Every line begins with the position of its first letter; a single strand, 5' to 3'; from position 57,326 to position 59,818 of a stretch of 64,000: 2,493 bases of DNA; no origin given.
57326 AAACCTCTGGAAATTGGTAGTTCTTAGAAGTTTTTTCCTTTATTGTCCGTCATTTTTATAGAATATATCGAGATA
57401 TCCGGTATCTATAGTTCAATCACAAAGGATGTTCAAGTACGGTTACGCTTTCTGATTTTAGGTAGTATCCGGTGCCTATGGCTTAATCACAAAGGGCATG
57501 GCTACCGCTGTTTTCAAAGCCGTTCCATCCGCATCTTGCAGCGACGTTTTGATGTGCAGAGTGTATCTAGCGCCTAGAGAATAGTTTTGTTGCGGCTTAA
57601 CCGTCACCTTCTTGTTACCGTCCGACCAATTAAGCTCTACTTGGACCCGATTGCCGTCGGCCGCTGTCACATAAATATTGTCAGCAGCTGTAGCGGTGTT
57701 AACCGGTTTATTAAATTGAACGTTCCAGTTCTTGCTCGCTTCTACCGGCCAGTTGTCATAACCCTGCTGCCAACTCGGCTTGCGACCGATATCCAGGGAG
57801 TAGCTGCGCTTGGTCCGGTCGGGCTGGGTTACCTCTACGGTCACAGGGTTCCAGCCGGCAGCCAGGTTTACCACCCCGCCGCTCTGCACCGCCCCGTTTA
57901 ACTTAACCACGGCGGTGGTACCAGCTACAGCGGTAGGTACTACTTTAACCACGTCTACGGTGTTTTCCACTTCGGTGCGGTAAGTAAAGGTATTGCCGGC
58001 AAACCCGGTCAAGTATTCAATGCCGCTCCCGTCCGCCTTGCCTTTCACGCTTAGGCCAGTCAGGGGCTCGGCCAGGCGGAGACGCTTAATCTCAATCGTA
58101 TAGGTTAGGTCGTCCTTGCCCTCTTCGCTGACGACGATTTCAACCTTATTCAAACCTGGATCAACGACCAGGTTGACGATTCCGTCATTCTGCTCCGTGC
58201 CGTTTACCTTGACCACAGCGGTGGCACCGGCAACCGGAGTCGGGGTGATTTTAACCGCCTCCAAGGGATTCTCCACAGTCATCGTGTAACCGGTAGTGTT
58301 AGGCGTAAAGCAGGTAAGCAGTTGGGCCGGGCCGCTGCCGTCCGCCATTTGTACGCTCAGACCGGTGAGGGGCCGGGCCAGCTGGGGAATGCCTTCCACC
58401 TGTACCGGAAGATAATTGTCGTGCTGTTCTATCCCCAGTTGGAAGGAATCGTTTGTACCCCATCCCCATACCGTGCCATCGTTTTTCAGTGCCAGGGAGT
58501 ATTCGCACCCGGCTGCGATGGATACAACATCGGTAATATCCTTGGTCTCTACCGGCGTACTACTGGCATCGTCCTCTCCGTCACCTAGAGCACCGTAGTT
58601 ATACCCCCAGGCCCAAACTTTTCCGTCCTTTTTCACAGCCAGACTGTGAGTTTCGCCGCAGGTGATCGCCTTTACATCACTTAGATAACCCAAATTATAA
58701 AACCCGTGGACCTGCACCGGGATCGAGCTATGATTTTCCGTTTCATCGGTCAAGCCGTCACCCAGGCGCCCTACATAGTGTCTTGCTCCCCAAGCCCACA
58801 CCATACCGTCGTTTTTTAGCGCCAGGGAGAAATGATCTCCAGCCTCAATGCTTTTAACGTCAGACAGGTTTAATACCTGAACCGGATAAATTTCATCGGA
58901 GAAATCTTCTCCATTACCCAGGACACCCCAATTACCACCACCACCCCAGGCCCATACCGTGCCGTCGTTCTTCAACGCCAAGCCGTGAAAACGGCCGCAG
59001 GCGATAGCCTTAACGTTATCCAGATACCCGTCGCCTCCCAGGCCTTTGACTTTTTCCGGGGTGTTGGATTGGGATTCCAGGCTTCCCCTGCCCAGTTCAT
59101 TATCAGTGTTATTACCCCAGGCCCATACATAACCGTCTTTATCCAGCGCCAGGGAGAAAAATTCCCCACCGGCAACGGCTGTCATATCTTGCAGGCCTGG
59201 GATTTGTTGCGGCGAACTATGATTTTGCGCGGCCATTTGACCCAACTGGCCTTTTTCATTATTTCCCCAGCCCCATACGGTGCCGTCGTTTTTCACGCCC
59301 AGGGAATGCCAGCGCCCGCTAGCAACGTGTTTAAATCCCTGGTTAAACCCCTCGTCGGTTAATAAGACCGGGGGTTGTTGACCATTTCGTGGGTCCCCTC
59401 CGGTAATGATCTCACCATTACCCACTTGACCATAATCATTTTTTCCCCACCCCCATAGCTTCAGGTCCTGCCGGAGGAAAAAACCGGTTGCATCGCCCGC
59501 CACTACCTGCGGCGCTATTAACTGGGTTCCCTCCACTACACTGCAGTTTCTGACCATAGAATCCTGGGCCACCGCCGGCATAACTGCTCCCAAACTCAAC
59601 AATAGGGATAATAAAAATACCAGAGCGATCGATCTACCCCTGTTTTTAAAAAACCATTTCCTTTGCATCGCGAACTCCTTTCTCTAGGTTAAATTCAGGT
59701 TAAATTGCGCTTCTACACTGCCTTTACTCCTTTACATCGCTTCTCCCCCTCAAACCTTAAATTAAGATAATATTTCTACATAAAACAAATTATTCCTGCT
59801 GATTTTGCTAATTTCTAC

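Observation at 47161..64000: Array of at least six secreted proteins with unrelated 'heads' but one shared Big_5/SbsA-Ig-like module of about 90 aa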

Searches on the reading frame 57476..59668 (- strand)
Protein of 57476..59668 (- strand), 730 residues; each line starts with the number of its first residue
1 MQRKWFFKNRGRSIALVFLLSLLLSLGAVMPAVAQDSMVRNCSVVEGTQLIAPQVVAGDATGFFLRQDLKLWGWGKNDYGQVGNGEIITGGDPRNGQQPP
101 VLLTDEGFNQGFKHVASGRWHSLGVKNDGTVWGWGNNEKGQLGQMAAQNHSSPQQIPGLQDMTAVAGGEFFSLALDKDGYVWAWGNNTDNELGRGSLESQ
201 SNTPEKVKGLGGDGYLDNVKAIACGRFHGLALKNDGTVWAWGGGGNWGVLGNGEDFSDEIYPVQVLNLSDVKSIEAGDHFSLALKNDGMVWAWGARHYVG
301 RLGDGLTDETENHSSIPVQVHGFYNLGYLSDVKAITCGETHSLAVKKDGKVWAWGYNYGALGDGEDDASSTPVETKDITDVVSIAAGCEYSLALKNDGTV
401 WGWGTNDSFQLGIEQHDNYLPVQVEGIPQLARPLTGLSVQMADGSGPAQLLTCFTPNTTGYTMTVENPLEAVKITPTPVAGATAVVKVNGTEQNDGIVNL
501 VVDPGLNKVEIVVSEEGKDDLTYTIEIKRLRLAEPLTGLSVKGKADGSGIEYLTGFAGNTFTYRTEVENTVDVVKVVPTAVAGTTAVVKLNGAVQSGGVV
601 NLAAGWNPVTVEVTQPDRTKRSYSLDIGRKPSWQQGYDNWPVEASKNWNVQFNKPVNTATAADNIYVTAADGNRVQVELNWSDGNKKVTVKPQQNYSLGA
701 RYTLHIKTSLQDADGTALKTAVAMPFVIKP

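Call 4: search_protein_families(library=pfam, proteins=[window:57476-59668:-], max_evalue=0.01)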
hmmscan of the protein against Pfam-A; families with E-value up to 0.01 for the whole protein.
window:57476-59668:- (730 aa): 6 families
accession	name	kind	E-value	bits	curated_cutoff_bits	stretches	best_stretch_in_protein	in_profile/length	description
PF25390.1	WD40_RLD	-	3.6e-93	313.2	150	2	162-428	33-296/363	RCC1-like domain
PF00415.24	RCC1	-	6.2e-69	228.8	21.7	7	128-175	1-50/50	Regulator of chromosome condensation (RCC1) repeat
PF13540.12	RCC1_2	-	7e-58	191.5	22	7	113-141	2-30/30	Regulator of chromosome condensation (RCC1) repeat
PF12733.13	Cadherin-like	-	1.2e-29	103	24.2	2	451-529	10-88/89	Cadherin-like beta sandwich domain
PF13205.12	Big_5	-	1.1e-10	42.6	23.6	1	643-725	20-102/105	Bacterial Ig-like domain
PF25384.1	Alsin_RLD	-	1.3e-08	35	100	0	359-414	253-310/405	Alsin RCC1-like domain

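Call 12: find_encoding_contigs(protein=window:57476-59668:-, flank=10000, max_places=6)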
Protein window:57476-59668:- (730 aa): 2 contigs read that carry it; 2 places shown.
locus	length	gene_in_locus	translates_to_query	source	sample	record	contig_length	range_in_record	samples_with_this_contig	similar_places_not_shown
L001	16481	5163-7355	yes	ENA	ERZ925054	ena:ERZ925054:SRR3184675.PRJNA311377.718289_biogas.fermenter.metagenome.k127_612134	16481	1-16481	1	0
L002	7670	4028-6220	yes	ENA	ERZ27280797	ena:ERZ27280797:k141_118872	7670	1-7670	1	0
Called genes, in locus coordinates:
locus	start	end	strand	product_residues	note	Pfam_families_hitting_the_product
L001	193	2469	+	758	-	PF01011:PQQ (faint), PF13360:PQQ_2, PF13570:Beta-prop_ACSF4, PF25293:Beta-prop_EMC1_N (faint), PF13360:PQQ_2, PF13287:Fn3_assoc, PF13290:CHB_HEX_C_1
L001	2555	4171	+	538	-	PF26766:Choice_anch_L, PF03160:Calx-beta, PF13205:Big_5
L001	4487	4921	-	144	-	PF01797:Y1_Tnp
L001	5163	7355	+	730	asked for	PF25390:WD40_RLD, PF13540:RCC1_2, PF00415:RCC1, PF25390:WD40_RLD, PF00415:RCC1, PF13540:RCC1_2, PF00415:RCC1, PF13540:RCC1_2, +9 more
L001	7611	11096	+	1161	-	PF13205:Big_5 (weak), PF00801:PKD (weak), PF13855:LRR_8 (faint), PF00801:PKD (weak), PF18911:PKD_4, PF14580:LRR_9 (faint), PF23952:LRR_EndoS (faint), PF12799:LRR_4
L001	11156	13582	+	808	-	PF08450:SGL (faint), PF24684:Vgb_lyase (faint), PF07494:Reg_prop (faint), PF13205:Big_5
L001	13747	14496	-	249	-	-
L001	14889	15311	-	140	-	PF01475:FUR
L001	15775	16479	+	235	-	?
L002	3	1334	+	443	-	?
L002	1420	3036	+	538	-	PF26766:Choice_anch_L, PF03160:Calx-beta, PF13205:Big_5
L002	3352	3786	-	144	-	PF01797:Y1_Tnp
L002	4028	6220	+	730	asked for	PF25390:WD40_RLD, PF13540:RCC1_2, PF00415:RCC1, PF25390:WD40_RLD, PF00415:RCC1, PF13540:RCC1_2, PF00415:RCC1, PF13540:RCC1_2, +9 more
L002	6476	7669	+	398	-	?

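Call 13: search_protein_families(library=ncbifam, proteins=[window:57476-59668:-, L001:193-2469:+], max_evalue=0.01)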
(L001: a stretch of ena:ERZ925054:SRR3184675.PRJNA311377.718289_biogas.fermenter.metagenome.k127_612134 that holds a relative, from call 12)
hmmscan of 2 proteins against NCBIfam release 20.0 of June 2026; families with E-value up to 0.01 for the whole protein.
window:57476-59668:- (730 aa): 0 families

L001:193-2469:+ (758 aa): 7 families
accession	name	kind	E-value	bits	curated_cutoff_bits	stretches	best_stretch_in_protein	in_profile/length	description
TIGR03300.1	assembly_YfgL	equivalog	7.2e-21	74.3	285.2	3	229-403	44-221/377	outer membrane protein assembly factor BamB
NF008351.0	PRK11138.1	equivalog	4.2e-18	65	423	2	245-357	118-230/394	outer membrane protein assembly factor BamB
TIGR04528.1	acido_non_PQQ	subfamily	6e-10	38.5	650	1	166-276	359-462/493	acido-empty-quinoprotein group A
NF053615.1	SerThrKinAfsKStmc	equivalog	1.3e-09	37.4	1300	1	197-391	608-802/809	protein serine/threonine kinase AfsK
TIGR03075.1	PQQ_enz_alc_DH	subfamily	1.6e-09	36.9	480.05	1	194-275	59-148/530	PQQ-dependent dehydrogenase, methanol/ethanol family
NF042962.1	DUF499_antiphage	equivalog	0.00015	19.9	1200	1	465-523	841-898/1025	anti-phage-associated DUF499 domain-containing protein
NF040673.1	PLuB_PQQ_rpt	exception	0.00021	20.4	250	0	258-319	310-373/395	PLuB system PQQ-binding repeat protein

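Call 33: find_related_loci(query=L001:193-2466:+, collection=genome_contigs, flank=10000)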
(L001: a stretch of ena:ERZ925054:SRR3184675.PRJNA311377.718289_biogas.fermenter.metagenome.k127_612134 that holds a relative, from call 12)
Query L001:193-2466:+ (758 aa) in genome_contigs; peptide patterns used: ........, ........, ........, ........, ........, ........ (x = any residue, [..] = any of these).
16 stretches matched a pattern; 1 encode a relative of the query (tblastn E <= 1e-3); 1 distinct loci.
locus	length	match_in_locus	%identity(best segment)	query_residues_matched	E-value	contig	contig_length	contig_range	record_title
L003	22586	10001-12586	71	16-756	0e+0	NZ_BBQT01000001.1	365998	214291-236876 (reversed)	Syntrophomonas wolfei subsp. methylbutyratica strain JCM 14075, whole genome shotgun sequence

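Call 37: search_protein_families(library=pfam, proteins=[L003:4674-6875:+, L003:7076-10264:+, L003:10337-13063:+, L003:13130-13993:+, L003:14183-15856:-, L003:15988-17880:-, L003:18177-20138:+, L003:20270-21511:-, L003:2727-3569:+, L003:2137-2730:+], max_evalue=0.001)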
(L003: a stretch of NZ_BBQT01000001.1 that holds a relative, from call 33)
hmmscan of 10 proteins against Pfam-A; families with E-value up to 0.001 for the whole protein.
L003:4674-6875:+ (733 aa): 6 families
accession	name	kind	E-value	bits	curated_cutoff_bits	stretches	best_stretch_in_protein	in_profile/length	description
PF25390.1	WD40_RLD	-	1.5e-84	284.9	150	2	192-429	61-295/363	RCC1-like domain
PF00415.24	RCC1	-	3e-67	223.5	21.7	7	127-174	1-50/50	Regulator of chromosome condensation (RCC1) repeat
PF13540.12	RCC1_2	-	9e-62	203.9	22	6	112-140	2-30/30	Regulator of chromosome condensation (RCC1) repeat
PF12733.13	Cadherin-like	-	3.4e-31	108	24.2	2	537-632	1-88/89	Cadherin-like beta sandwich domain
PF25384.1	Alsin_RLD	-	1.1e-09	38.6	100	0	221-309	225-313/405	Alsin RCC1-like domain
PF13205.12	Big_5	-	1.6e-05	26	23.6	1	645-728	19-101/105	Bacterial Ig-like domain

L003:7076-10264:+ (1062 aa): 2 families
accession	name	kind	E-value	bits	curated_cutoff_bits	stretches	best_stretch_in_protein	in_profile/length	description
PF17957.7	Big_7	-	6.3e-06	27.2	24.1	1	766-809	1-43/70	Bacterial Ig domain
PF13205.12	Big_5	-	0.00084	20.5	23.6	0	973-1053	23-103/105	Bacterial Ig-like domain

L003:10337-13063:+ (908 aa): 7 families
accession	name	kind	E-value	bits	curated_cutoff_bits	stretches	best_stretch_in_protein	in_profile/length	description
PF13360.13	PQQ_2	-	1e-24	88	27.6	2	305-524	3-217/233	Outer membrane protein assembly factor BamB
PF13290.12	CHB_HEX_C_1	-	1.1e-21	76.9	22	1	505-570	1-66/67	Chitobiase/beta-hexosaminidase C-terminal domain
PF13570.13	Beta-prop_ACSF4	-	7.9e-17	62.1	133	2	221-350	70-200/329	Beta-alanine-activating enzyme, beta-propeller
PF13287.12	Fn3_assoc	-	1.2e-14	54.5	23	1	516-572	1-57/59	Fn3 associated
PF13205.12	Big_5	-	7e-08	33.6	23.6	1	821-903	24-104/105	Bacterial Ig-like domain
PF13753.12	SWM_repeat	-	4.5e-06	27.2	27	1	708-784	4-83/86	Putative flagellar system-associated repeat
PF01011.28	PQQ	-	0.00043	19.5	26.7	0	237-281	42-85/595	Glucose/ethanol/alcohol dehydrogenase, beta-propeller domain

L003:13130-13993:+ (287 aa): 1 family
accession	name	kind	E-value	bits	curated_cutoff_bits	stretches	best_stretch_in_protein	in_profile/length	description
PF01797.21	Y1_Tnp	-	2.4e-13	50.7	23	1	12-125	5-121/121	Transposase IS200 like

L003:14183-15856:- (557 aa): 6 families
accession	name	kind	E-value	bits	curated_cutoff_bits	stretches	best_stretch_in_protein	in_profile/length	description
PF03572.23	Peptidase_S41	-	5.9e-41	140.2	24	1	196-362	2-164/165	Peptidase family S41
PF17820.7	PDZ_6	-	4.3e-07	30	27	1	108-168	2-54/54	PDZ domain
PF00595.29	PDZ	-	1.6e-06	28.8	23.2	1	91-158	8-73/81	PDZ domain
PF22694.1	CtpB_N-like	-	2.3e-06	28.4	27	1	46-80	48-82/85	Activating protease CtpB N-terminal domain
PF13205.12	Big_5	-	1.3e-05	26.3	23.6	1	464-531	20-86/105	Bacterial Ig-like domain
PF13180.12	PDZ_2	-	0.00015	22.4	27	1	95-176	3-77/80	PDZ domain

L003:15988-17880:- (630 aa): 5 families
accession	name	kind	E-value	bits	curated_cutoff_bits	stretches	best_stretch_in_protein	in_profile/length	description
PF12733.13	Cadherin-like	-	1.2e-20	74.2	24.2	1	428-518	1-88/89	Cadherin-like beta sandwich domain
PF01841.26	Transglut_core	-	2.4e-15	57.1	23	1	177-264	12-108/108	Transglutaminase-like superfamily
PF13205.12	Big_5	-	0.00017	22.7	23.6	0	528-628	11-104/105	Bacterial Ig-like domain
PF09136.16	Glucodextran_B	-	0.00024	21.4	27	1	458-519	17-82/83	Glucodextranase, domain B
PF04473.18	DUF553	-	0.00069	19.5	20.5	0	175-263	11-112/140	Transglutaminase-like domain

L003:18177-20138:+ (653 aa): 1 family
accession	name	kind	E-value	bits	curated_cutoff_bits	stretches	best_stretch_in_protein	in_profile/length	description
PF13205.12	Big_5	-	2.8e-16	60.6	23.6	1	146-248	5-104/105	Bacterial Ig-like domain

L003:20270-21511:- (413 aa): 4 families
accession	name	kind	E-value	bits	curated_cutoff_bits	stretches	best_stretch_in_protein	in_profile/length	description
PF13424.12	TPR_12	-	2.4e-09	37.7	30.1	1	314-376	8-72/77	Tetratricopeptide repeat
PF17874.7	TPR_MalT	-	1.9e-07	31.1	45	1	310-405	123-218/336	MalT-like TPR region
PF07719.23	TPR_2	-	8.2e-05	22.9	27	0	313-338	5-30/34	Tetratricopeptide repeat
PF13374.12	TPR_10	-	0.00026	21.4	27.5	0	316-338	9-31/42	Tetratricopeptide repeat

L003:2727-3569:+ (280 aa): 1 family
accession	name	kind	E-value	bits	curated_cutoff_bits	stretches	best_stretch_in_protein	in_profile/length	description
PF08843.17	AbiEii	-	1.2e-43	150.2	22.5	1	33-266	1-235/238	Nucleotidyl transferase AbiEii toxin, Type IV TA system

L003:2137-2730:+ (197 aa): 1 family
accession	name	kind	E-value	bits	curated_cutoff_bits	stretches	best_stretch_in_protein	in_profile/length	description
PF13338.12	AbiEi_4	-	9.2e-10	38.9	25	1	6-52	2-48/49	Transcriptional regulator, AbiEi antitoxin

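Call 45: list_cluster_members(proteins=[window:57476-59668:-, window:47161-48219:-, window:51249-53681:-, window:46054-47052:-, window:48241-49056:-])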
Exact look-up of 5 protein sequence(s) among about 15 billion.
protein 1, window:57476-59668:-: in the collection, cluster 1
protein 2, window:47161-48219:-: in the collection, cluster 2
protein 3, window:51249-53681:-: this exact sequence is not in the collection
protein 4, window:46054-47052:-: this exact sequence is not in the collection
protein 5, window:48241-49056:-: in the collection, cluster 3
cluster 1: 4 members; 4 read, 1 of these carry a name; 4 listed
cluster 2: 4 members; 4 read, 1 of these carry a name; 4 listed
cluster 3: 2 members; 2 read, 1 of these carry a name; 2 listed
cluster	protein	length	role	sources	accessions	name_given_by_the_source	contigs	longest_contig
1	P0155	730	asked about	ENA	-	-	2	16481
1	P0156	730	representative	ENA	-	-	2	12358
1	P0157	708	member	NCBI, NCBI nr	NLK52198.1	MAG: hypothetical protein GX295_07105 [Syntrophomonadaceae bacterium] | hypothetical protein [Syntrophomonadaceae bacterium]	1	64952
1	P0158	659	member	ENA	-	-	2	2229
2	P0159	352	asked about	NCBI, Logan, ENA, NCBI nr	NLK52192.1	MAG: leucine-rich repeat domain-containing protein [Syntrophomonadaceae bacterium] | leucine-rich repeat domain-containing protein [Syntrophomonadaceae bacterium]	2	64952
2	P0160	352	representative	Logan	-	-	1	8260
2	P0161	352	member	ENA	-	-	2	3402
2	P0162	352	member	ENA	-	-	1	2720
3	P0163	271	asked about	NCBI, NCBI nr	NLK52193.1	MAG: hypothetical protein GX295_07080 [Syntrophomonadaceae bacterium] | hypothetical protein [Syntrophomonadaceae bacterium]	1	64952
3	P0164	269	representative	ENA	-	-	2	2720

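Call 48: find_related_loci(query=A3, collection=metagenome_contigs, flank=10000)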
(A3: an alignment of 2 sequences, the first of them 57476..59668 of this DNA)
Query A3 (730 aa) in metagenome_contigs; peptide patterns used: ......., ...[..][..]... (x = any residue, [..] = any of these).
600 stretches matched a pattern (row limit reached: there are more); 57 encode a relative of the query (tblastn E <= 1e-3); 57 distinct loci.
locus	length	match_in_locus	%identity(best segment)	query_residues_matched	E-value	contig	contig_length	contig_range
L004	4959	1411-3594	78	1-729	0e+0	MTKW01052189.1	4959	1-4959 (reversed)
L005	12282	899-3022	67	27-729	0e+0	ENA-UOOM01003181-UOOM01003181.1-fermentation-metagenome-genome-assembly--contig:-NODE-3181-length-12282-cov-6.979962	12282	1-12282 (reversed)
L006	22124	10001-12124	67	27-729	0e+0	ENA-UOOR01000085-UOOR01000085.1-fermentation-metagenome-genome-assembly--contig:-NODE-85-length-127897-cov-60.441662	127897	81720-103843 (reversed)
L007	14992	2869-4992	67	27-729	0e+0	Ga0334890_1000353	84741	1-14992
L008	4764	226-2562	38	6-437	2e-66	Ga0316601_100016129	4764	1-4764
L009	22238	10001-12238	38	35-445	2e-63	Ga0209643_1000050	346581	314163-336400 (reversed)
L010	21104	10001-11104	40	52-438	3e-61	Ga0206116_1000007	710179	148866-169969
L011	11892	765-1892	39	48-494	6e-58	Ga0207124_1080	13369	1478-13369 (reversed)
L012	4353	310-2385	38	52-427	2e-55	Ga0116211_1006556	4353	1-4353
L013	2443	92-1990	36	37-492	4e-56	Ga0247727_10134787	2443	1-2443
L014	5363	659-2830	38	51-488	5e-55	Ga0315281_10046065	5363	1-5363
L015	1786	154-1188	37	40-424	1e-51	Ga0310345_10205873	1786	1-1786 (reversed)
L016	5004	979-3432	40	28-445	8e-50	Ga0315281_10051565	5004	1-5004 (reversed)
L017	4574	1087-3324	37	54-424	1e-49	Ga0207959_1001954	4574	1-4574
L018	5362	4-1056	37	55-424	1e-49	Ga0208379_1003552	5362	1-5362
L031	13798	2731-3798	32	14-424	3e-45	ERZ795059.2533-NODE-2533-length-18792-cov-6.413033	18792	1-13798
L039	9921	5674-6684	28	46-442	2e-29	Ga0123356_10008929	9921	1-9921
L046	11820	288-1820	28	42-465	5e-26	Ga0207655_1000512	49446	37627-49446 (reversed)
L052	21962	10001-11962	27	54-442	3e-22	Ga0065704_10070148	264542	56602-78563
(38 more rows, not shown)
